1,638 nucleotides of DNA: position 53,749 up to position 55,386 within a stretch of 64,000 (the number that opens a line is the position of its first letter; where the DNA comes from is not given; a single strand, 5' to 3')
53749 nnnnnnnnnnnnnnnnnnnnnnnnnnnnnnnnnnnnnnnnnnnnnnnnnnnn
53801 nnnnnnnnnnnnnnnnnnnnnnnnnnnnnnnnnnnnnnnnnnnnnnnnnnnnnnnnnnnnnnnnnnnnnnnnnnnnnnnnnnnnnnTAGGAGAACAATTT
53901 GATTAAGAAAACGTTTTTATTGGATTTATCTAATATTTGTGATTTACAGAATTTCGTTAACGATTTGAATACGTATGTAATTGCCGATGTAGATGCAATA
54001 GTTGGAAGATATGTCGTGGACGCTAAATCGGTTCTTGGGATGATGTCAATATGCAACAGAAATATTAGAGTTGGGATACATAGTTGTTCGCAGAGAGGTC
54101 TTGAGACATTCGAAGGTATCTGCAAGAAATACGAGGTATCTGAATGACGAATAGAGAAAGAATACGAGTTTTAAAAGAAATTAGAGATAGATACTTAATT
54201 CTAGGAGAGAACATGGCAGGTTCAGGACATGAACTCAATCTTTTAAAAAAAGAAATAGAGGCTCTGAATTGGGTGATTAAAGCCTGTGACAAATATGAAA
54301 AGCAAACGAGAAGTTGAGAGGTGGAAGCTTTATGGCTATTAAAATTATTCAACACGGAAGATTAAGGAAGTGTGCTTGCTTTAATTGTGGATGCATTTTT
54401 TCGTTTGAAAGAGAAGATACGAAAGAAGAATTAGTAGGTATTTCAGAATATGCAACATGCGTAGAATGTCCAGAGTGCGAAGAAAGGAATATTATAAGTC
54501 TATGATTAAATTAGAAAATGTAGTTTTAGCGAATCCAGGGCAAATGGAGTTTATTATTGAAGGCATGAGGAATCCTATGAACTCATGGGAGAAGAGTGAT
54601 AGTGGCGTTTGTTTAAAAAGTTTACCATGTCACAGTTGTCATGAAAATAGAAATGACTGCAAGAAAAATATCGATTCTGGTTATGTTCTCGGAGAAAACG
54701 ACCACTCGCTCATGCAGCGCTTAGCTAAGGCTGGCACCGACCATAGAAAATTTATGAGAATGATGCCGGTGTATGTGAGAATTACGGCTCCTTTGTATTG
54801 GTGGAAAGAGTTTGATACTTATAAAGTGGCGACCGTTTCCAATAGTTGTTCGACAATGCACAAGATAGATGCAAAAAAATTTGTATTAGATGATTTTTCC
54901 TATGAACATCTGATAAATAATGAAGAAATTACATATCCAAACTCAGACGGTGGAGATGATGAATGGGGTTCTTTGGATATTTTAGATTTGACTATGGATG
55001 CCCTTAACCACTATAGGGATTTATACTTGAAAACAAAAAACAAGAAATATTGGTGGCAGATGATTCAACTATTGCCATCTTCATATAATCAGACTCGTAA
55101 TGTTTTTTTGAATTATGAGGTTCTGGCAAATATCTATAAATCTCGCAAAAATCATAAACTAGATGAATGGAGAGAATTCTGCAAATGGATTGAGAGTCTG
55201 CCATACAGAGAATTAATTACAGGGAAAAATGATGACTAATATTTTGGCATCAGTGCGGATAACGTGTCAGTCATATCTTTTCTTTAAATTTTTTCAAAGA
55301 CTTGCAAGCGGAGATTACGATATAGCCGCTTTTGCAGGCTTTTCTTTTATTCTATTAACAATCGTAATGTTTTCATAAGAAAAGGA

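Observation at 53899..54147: Phage-encoded HPr-fold protein of the Crh type (His15 absent, Ser46 retained)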

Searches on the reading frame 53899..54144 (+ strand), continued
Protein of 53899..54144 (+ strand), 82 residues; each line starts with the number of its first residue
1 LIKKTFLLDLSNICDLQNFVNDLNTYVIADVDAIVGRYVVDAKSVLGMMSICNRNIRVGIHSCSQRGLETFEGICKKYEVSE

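Call 77: predict_structure(alignment_id=A2)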
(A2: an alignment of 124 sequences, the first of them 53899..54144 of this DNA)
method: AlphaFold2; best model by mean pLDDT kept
length: 82 residues; sequences in the alignment: 124
mean_pLDDT: 94.2   pTM: 0.84
mean pLDDT of the five models: 94.2, 94.2, 93.4, 92.3, 89.4
residues with pLDDT >= 90: 72; 70-90: 9; 50-70: 1; < 50: 0
segments of 3 or more residues with pLDDT < 50: none
pLDDT, mean of each block of 10 residues (from residue 1): 93 95 97 95 96 92 92 97 78
secondary structure, 60 per line:
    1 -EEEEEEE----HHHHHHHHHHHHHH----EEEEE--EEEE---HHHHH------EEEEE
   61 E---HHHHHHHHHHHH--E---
elements in order: E2-8 H13-26 E31-35 E38-41 H45-49 E56-61 H65-76

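Call 80: fold_search(model_id=the predicted structure, library=pdb)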
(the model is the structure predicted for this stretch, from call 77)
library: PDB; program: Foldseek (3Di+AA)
matches with E <= 10: 152; with E <= 0.001: 0
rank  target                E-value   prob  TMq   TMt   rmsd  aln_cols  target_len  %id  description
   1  1kkl_H                1.7e-03  1.00  0.65  0.63   3.0        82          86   24  L.casei HprK/P in complex with B.subtilis HPr (released 2002-08-28)
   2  3ihs_B                3.7e-03  1.00  0.71  0.70   2.6        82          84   23  Crystal Structure of a Phosphocarrier Protein HPr from Bacillus anthracis str. Ames (released 2009-08-11)
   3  3ihs_A                4.8e-03  1.00  0.70  0.68   2.8        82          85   23  Crystal Structure of a Phosphocarrier Protein HPr from Bacillus anthracis str. Ames (released 2009-08-11)
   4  1ptf                  5.1e-03  1.00  0.69  0.65   2.9        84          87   19  THE 1.6 ANGSTROMS STRUCTURE OF HISTIDINE-CONTAINING PHOSPHOTRANSFER PROTEIN HPR FROM STREPTOCOCCUS FAECALIS (released 1994-01-31)
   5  1kkl_J                5.8e-03  1.00  0.67  0.63   3.0        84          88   24  L.casei HprK/P in complex with B.subtilis HPr (released 2002-08-28)
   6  9s8k_G                7.0e-03  1.00  0.69  0.68   3.2        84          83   13  Structure of glycogen phosphorylase - tetrameric form - in complex with HPr from Escherichia coli (released 2026-04-08)
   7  1opd                  8.4e-03  1.00  0.68  0.66   2.9        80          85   11  HISTIDINE-CONTAINING PROTEIN (HPR), MUTANT WITH SER 46 REPLACED BY ASP (S46D) (released 1997-08-20)
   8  1poh                  9.0e-03  1.00  0.70  0.68   2.9        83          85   12  THE 2.0 ANGSTROMS RESOLUTION STRUCTURE OF ESCHERICHIA COLI HISTIDINE-CONTAINING PHOSPHOCARRIER PROTEIN HPR: A REDETERMIN (released 1994-01-31)
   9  1zvv_J                9.0e-03  1.00  0.67  0.66   3.3        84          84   20  Crystal structure of a ccpa-crh-dna complex (released 2006-02-07)
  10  3lnw_A                1.0e-02  1.00  0.69  0.66   2.9        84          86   12  Close correlation of protein thermostability and self-buried area rate revealed by crystal structure of HPr from Therm (released 2011-02-16)
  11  3le1_A                1.0e-02  1.00  0.66  0.63   3.2        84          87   13  Crystal structure of apoHPr monomer from Thermoanaerobacter tengcongensis (released 2010-12-15)
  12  7ff5_A                1.2e-02  1.00  0.68  0.67   2.9        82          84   18  The crystal structure of Ruminiclostridium cellulolyticum Phosphocarrier (released 2022-07-27)
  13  1cm2                  1.2e-02  1.00  0.67  0.65   4.0        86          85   15  STRUCTURE OF HIS15ASP HPR AFTER HYDROLYSIS OF RINGED SPECIES. (released 2000-05-17)
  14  3lfg_B                1.2e-02  1.00  0.69  0.64   2.8        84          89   12  Crystal structure of HPr-C-His from Thermoanaerobacter tengcongensis (released 2010-12-15)
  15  3le3_A                1.2e-02  1.00  0.66  0.62   3.1        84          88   14  Crystal structure of apoHPr monomer from Thermoanaerobacter tengcongensis (released 2010-12-15)
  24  4xwj_B                2.8e-02  1.00  0.66  0.65   3.0        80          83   14  Histidine-containing phosphocarrier protein (HPr) and antisigma factor Rsd complex (released 2015-10-21)
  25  7x7h_B                3.2e-02  1.00  0.65  0.63   2.8        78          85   14  Crystal structure of Fructose regulator/Histidine phosphocarrier protein complex from Vibrio cholerae (released 2023-03-15)
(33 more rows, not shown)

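Call 82: fold_search(model_id=the predicted structure, library=viral)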
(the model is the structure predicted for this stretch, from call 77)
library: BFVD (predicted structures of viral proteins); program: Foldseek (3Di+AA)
matches with E <= 10: 247; with E <= 0.001: 1
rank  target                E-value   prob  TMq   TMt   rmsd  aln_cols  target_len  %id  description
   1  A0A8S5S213            5.9e-08  1.00  0.92  0.90   0.6        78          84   40  PTS HPr component phosphorylation site [Siphoviridae sp. ctCIv11]
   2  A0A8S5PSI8            2.5e-03  1.00  0.77  0.78   2.3        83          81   25  Catabolite control protein A [Siphoviridae sp. ct96x5]
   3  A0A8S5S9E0            4.1e-02  0.96  0.57  0.54   4.2        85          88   14  HPr domain-containing protein [Phage sp. ctGns7]
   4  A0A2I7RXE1            3.1e-01  0.30  0.39  0.18   9.8        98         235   14  Coil containing protein [Vibrio phage 1.249.B._10N.261.55.B9]
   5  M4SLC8                7.9e-01  0.44  0.50  0.52   4.3        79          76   15  Uncharacterized protein [Cellulophaga phage phiST]
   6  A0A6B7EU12            8.4e-01  0.35  0.52  0.38   4.7        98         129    9  (no name in the UniProt tables at hand)
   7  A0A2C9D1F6            8.4e-01  0.18  0.37  0.42   6.4        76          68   16  Uncharacterized protein [Yersinia phage fHe-Yen9-03]
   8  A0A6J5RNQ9            9.5e-01  0.18  0.36  0.23   3.5        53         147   17  Uncharacterized protein [uncultured Caudovirales phage]
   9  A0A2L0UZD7            1.1e+00  0.25  0.54  0.19   4.5       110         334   11  Uncharacterized protein [Agrobacterium phage Atu_ph07]
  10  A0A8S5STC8            1.1e+00  0.23  0.42  0.48   4.9        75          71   12  Uncharacterized protein [Myoviridae sp. ctZ2t4]
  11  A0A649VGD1            1.2e+00  0.28  0.45  0.45   4.3        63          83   16  (no name in the UniProt tables at hand)
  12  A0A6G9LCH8            1.2e+00  0.04  0.19  0.15   8.2        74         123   11  (no name in the UniProt tables at hand)
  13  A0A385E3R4            1.2e+00  0.20  0.44  0.20   6.7        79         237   18  (no name in the UniProt tables at hand)
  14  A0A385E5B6            1.2e+00  0.13  0.38  0.12   7.2        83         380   22  (no name in the UniProt tables at hand)
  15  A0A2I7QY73            1.2e+00  0.11  0.33  0.15   7.5        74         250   18  (no name in the UniProt tables at hand)
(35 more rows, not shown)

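Call 86: find_encoding_contigs(protein=P0014, flank=5000, max_places=2)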
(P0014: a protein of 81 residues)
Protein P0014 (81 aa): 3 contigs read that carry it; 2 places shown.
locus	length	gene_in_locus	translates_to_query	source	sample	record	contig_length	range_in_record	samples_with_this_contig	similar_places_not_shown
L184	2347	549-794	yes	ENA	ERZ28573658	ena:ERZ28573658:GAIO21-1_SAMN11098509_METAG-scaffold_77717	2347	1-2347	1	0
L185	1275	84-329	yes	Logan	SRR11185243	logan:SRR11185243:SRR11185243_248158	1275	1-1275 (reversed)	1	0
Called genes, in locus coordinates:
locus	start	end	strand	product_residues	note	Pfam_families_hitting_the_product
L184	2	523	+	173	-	?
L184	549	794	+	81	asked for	-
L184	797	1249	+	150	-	PF15891:Nuc_deoxyri_tr2 (weak), PF05014:Nuc_deoxyrib_tr (weak)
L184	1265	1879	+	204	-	PF02511:Thy1 (faint)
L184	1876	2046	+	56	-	-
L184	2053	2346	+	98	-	?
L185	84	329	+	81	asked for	-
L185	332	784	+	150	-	PF15891:Nuc_deoxyri_tr2 (weak), PF05014:Nuc_deoxyrib_tr (weak)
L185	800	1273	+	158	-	?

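Call 87: find_encoding_contigs(protein=P0020, flank=5000, max_places=2)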
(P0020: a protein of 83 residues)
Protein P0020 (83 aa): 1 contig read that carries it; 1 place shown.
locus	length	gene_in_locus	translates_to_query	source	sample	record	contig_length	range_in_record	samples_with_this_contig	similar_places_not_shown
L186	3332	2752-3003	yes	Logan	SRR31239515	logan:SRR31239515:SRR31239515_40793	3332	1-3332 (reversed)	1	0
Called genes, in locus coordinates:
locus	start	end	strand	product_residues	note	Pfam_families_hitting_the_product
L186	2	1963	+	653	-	?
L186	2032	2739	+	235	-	PF07486:Hydrolase_2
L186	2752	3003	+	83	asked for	-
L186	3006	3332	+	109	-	?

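Call 93: search_protein_families(library=pfam, proteins=[L041:5995-6225:+, L025:6001-6234:+, L013:6001-6222:+, L106:5001-5240:+, L164:2562-2801:+, L147:4983-5222:+, L143:5001-5234:+, L172:1731-1964:+, L172:4754-4999:+, L172:5007-5246:+], max_evalue=0.01)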
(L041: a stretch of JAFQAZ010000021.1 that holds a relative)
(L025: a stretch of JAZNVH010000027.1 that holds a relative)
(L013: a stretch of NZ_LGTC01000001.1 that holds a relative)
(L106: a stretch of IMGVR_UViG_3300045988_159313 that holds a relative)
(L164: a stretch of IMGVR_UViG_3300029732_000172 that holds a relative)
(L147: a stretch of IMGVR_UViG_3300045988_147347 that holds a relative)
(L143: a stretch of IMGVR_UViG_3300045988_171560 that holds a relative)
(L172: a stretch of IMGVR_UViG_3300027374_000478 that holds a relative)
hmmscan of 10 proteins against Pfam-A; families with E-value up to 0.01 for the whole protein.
L041:5995-6225:+ (77 aa): 1 family
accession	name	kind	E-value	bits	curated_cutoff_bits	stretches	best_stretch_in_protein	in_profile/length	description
PF00381.24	PTS-HPr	-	1.3e-07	32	23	1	18-76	20-79/81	PTS HPr component phosphorylation site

L025:6001-6234:+ (78 aa): 1 family
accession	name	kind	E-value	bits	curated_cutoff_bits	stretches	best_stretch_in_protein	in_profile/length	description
PF00381.24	PTS-HPr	-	4e-08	33.6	23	1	15-76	19-79/81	PTS HPr component phosphorylation site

L013:6001-6222:+ (74 aa): 1 family
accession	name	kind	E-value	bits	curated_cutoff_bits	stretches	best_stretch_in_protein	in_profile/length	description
PF00381.24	PTS-HPr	-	4.4e-07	30.3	23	1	16-74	20-79/81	PTS HPr component phosphorylation site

L106:5001-5240:+ (80 aa): 1 family
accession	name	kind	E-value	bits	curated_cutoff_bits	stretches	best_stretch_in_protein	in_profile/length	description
PF00381.24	PTS-HPr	-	2.2e-05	24.9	23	1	15-73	19-76/81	PTS HPr component phosphorylation site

L164:2562-2801:+ (80 aa): 1 family
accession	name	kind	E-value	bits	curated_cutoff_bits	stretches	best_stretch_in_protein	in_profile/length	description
PF00381.24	PTS-HPr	-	1.6e-06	28.5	23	1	14-64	18-67/81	PTS HPr component phosphorylation site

L147:4983-5222:+ (80 aa): 1 family
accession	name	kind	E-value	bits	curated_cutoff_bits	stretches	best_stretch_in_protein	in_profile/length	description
PF00381.24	PTS-HPr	-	2.6e-05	24.6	23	1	17-70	19-73/81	PTS HPr component phosphorylation site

L143:5001-5234:+ (78 aa): 1 family
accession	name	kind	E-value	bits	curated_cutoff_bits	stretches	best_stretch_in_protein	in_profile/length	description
PF00381.24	PTS-HPr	-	1.1e-07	32.2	23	1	15-75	19-78/81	PTS HPr component phosphorylation site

L172:1731-1964:+ (78 aa): 1 family
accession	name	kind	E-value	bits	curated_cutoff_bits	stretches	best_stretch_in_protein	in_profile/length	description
PF00381.24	PTS-HPr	-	1.1e-05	25.8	23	1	15-65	19-70/81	PTS HPr component phosphorylation site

L172:4754-4999:+ (82 aa): 1 family
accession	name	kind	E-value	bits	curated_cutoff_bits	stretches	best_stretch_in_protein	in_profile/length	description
PF00381.24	PTS-HPr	-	9.6e-06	26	23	1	14-55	17-56/81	PTS HPr component phosphorylation site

L172:5007-5246:+ (80 aa): 1 family
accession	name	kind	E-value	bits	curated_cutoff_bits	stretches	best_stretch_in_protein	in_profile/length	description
PF00381.24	PTS-HPr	-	0.00025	21.5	23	1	13-62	20-67/81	PTS HPr component phosphorylation site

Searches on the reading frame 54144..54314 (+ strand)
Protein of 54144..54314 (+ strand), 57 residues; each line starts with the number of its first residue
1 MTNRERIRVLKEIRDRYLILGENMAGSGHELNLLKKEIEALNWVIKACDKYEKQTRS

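Call 15: search_protein_families(library=pfam, proteins=[window:54144-54314:+], max_evalue=0.001)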
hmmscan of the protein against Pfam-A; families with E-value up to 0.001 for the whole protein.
window:54144-54314:+ (57 aa): 0 families

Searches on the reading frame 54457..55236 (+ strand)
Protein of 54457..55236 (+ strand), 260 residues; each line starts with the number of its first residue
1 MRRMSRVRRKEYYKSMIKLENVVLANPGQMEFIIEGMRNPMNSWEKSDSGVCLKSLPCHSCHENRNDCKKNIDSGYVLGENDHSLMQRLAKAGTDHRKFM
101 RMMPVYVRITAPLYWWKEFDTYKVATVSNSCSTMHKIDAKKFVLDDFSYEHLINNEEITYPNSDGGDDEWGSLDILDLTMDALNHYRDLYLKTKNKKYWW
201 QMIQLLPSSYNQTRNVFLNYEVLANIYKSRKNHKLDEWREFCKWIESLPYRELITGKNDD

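Call 15: search_protein_families(library=pfam, proteins=[window:54457-55236:+], max_evalue=0.001)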
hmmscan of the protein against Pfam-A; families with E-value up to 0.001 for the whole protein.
window:54457-55236:+ (260 aa): 0 families

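Call 57: search_protein_families(library=phrogs, proteins=[window:54457-55236:+], max_evalue=0.00001)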
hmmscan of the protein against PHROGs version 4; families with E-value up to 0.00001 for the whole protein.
window:54457-55236:+ (260 aa): 1 family
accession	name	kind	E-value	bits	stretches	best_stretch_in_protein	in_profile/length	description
phrog_6721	-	unknown function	1.8e-78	264.1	1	14-256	5-216/218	-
